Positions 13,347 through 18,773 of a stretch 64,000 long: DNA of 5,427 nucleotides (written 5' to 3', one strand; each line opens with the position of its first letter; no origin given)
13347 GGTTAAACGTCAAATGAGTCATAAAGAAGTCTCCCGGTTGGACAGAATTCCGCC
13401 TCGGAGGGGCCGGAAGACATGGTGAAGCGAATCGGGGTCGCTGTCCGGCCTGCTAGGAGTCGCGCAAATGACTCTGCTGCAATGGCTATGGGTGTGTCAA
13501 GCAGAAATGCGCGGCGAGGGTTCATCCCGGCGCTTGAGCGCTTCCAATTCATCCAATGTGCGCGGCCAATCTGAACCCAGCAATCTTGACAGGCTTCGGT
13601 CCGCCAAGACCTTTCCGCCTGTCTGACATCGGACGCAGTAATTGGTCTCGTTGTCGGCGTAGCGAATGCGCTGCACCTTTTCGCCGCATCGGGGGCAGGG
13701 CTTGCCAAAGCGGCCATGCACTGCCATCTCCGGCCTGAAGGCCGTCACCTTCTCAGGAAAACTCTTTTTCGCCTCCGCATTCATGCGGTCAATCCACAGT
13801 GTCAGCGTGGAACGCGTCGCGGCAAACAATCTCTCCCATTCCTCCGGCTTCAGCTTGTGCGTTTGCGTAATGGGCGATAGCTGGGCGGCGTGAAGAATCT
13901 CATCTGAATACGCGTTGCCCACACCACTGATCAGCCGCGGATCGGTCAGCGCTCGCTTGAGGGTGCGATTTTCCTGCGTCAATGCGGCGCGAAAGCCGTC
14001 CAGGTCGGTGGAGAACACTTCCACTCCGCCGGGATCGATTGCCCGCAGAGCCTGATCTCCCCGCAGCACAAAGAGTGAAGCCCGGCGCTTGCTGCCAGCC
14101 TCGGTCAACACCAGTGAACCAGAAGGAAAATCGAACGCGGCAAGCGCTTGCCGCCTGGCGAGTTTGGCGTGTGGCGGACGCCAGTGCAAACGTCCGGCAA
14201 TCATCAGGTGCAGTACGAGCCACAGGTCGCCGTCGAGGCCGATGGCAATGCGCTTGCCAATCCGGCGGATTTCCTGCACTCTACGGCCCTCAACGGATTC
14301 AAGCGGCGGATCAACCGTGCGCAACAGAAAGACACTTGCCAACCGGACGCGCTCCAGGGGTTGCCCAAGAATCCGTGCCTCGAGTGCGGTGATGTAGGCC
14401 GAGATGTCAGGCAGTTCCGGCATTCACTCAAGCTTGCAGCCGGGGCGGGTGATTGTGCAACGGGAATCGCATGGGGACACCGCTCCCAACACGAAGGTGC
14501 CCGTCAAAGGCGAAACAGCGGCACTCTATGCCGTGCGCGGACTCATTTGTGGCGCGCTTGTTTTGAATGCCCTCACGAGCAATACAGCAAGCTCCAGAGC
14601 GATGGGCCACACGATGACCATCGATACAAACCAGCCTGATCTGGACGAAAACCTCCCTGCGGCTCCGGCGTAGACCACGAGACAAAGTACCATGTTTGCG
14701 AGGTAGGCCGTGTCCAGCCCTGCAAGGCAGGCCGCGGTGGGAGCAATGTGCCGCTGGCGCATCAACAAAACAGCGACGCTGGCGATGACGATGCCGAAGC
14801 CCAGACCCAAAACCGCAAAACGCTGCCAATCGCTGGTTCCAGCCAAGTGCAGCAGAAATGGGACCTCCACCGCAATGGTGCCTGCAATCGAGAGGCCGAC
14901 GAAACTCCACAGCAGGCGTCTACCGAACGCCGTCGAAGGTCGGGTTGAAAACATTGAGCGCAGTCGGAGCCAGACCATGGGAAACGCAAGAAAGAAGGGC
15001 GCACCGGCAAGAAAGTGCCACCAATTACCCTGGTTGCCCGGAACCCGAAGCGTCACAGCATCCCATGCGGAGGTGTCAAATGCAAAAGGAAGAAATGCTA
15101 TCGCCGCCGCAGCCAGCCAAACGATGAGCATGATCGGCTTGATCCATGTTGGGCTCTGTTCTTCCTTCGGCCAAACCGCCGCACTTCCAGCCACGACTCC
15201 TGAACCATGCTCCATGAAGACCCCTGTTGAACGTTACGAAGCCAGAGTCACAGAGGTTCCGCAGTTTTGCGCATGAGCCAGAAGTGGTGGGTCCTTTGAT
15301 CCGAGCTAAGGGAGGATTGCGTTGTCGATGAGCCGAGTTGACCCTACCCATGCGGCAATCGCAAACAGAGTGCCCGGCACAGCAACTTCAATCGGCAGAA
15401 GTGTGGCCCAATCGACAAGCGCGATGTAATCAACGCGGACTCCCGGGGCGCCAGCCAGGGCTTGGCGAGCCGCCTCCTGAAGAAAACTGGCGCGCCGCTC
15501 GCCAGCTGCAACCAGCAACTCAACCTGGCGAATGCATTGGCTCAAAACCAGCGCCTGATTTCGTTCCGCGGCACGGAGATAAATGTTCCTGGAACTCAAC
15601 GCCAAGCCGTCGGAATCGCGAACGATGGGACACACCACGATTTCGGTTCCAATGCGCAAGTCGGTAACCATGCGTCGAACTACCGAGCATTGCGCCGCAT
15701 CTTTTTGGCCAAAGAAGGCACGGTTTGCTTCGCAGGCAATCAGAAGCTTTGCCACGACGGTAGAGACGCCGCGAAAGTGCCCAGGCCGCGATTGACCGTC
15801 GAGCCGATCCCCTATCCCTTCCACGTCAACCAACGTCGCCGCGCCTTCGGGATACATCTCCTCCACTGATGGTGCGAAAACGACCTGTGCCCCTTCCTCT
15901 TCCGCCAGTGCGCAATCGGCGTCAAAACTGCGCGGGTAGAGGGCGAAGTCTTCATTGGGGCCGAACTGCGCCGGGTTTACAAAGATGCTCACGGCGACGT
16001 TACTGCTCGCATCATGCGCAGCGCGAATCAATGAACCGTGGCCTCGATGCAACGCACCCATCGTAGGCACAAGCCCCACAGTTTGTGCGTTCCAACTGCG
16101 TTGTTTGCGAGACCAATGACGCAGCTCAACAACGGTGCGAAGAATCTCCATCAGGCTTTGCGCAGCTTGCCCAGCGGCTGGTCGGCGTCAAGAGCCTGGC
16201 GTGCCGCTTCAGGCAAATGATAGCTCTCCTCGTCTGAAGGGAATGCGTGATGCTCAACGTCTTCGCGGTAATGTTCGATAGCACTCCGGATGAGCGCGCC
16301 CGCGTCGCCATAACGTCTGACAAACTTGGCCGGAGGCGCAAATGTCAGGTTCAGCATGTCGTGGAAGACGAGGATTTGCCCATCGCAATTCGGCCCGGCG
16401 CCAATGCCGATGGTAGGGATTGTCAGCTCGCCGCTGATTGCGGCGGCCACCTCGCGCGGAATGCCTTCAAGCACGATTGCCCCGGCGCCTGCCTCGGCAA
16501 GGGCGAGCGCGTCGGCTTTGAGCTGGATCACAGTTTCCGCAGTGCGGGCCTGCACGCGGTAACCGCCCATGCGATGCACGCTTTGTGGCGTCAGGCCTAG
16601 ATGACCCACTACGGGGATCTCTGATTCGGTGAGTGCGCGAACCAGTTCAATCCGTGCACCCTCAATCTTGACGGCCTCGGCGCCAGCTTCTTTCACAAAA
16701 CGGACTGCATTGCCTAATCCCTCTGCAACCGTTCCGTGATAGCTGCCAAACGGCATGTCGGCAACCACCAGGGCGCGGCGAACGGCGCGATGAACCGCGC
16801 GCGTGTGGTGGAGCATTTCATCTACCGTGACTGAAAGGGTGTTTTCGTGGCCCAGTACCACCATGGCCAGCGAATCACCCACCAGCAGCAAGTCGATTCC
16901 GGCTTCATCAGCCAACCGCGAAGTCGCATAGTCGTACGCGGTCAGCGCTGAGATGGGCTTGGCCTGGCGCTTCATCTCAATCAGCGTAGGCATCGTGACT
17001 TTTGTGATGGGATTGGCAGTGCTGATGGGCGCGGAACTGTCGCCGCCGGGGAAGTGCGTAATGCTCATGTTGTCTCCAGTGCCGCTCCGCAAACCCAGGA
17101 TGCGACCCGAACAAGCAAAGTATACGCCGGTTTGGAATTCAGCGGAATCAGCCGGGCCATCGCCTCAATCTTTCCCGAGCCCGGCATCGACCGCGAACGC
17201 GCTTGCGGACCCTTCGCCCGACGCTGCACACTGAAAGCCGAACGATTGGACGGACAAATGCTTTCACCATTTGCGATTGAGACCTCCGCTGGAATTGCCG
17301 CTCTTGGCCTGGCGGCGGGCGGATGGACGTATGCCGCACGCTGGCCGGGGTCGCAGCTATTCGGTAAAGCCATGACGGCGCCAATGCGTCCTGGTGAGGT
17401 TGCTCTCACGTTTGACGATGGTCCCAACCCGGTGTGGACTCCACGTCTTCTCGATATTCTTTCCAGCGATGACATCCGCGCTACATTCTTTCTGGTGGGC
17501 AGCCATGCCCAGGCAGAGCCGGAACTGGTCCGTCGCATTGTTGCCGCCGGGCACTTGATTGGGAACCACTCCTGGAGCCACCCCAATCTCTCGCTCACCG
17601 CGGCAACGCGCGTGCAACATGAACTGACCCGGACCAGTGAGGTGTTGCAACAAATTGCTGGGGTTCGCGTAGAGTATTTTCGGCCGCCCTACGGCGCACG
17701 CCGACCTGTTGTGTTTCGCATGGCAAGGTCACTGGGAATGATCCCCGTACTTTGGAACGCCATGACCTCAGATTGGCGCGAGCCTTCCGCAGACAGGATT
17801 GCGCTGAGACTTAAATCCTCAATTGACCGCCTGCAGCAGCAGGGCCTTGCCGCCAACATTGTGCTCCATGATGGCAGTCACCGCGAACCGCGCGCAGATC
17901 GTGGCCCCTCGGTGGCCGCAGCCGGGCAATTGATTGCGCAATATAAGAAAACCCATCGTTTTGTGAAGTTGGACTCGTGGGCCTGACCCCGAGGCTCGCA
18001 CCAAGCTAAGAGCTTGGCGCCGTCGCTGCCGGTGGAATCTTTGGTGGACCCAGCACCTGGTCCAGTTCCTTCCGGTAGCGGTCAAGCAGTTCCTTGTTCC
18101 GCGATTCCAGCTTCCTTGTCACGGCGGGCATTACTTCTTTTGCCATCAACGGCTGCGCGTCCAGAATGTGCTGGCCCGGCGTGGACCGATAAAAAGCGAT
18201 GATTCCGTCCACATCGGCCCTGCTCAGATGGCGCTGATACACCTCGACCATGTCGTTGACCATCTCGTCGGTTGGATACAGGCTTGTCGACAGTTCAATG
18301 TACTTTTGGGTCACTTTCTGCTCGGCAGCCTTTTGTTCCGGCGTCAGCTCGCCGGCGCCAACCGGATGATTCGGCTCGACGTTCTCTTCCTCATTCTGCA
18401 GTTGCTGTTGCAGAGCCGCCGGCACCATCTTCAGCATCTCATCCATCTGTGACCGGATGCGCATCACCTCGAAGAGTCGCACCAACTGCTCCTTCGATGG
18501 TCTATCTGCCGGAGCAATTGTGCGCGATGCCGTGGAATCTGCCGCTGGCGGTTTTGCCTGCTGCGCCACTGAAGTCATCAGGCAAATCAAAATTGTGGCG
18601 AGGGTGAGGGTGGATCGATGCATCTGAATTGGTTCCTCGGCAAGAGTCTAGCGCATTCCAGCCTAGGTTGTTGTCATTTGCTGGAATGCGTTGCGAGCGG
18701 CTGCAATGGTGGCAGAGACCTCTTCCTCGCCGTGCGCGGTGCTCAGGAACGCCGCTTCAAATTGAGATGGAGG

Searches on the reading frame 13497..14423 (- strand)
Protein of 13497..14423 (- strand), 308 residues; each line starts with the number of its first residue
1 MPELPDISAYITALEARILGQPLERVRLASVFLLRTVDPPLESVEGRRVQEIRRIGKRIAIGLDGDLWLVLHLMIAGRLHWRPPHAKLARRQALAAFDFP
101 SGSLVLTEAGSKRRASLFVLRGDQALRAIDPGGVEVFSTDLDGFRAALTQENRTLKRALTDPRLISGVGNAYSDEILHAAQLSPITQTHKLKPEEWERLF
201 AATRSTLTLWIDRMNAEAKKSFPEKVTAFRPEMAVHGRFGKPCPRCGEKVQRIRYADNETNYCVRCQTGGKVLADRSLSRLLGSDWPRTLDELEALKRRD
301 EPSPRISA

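Call 62: search_protein_families(library=pfam, proteins=[window:13497-14423:-], max_evalue=0.00001)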
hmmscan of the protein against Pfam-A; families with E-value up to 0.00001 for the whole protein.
window:13497-14423:- (308 aa): 3 families
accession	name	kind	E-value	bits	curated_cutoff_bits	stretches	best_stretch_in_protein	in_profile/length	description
PF01149.29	Fapy_DNA_glyco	-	4.7e-15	56.7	25.5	1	1-88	1-91/117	Formamidopyrimidine-DNA glycosylase N-terminal domain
PF06831.19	H2TH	-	1.1e-14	54.6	34.7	1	140-212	11-83/93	Formamidopyrimidine-DNA glycosylase H2TH domain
PF06827.20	zf-FPG_IleRS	-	3.4e-06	27.2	21.3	1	240-268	1-29/30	Zinc finger found in FPG and IleRS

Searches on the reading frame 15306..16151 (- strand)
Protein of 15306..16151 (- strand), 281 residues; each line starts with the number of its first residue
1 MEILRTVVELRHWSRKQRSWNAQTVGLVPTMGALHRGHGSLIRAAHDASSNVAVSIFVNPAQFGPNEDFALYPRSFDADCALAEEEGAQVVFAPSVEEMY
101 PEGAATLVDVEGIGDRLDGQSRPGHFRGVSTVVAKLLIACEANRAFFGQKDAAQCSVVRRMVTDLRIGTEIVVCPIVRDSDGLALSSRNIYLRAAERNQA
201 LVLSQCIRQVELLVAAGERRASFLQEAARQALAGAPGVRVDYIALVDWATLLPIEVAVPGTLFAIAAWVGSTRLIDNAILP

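Call 62: search_protein_families(library=pfam, proteins=[window:15306-16151:-], max_evalue=0.00001)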
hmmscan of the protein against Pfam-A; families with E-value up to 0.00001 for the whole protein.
window:15306-16151:- (281 aa): 1 family
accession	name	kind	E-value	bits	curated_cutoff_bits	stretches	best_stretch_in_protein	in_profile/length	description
PF02569.21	Pantoate_ligase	-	4.8e-98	328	20.7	1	3-278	2-267/268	Pantoate-beta-alanine ligase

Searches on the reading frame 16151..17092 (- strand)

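Call 62: search_protein_families(library=pfam, proteins=[window:16151-17092:-], max_evalue=0.00001)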
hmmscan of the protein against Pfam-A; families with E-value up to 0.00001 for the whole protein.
window:16151-17092:- (313 aa): 2 families
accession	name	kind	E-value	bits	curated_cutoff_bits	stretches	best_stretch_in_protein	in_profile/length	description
PF02548.21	Pantoate_transf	-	1.1e-107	359.7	28.7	1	31-286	1-258/259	Ketopantoate hydroxymethyltransferase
PF13714.12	PEP_mutase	-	2.2e-07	31.1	31.5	1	39-146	3-107/240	Phosphoenolpyruvate phosphomutase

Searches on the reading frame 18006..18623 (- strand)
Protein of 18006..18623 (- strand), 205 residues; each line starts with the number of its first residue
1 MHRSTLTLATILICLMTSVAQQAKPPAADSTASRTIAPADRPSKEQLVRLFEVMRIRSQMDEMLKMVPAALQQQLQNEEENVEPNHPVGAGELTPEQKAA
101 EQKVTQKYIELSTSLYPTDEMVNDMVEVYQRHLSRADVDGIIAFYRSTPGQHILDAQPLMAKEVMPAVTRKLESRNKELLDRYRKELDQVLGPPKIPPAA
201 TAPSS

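Call 62: search_protein_families(library=pfam, proteins=[window:18006-18623:-], max_evalue=0.00001)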
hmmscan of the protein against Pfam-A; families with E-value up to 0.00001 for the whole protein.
window:18006-18623:- (205 aa): 1 family
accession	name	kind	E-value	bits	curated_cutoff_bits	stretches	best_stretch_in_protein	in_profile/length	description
PF09832.14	DUF2059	-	2.4e-12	47.1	23.6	1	119-173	1-55/60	Uncharacterized protein conserved in bacteria (DUF2059)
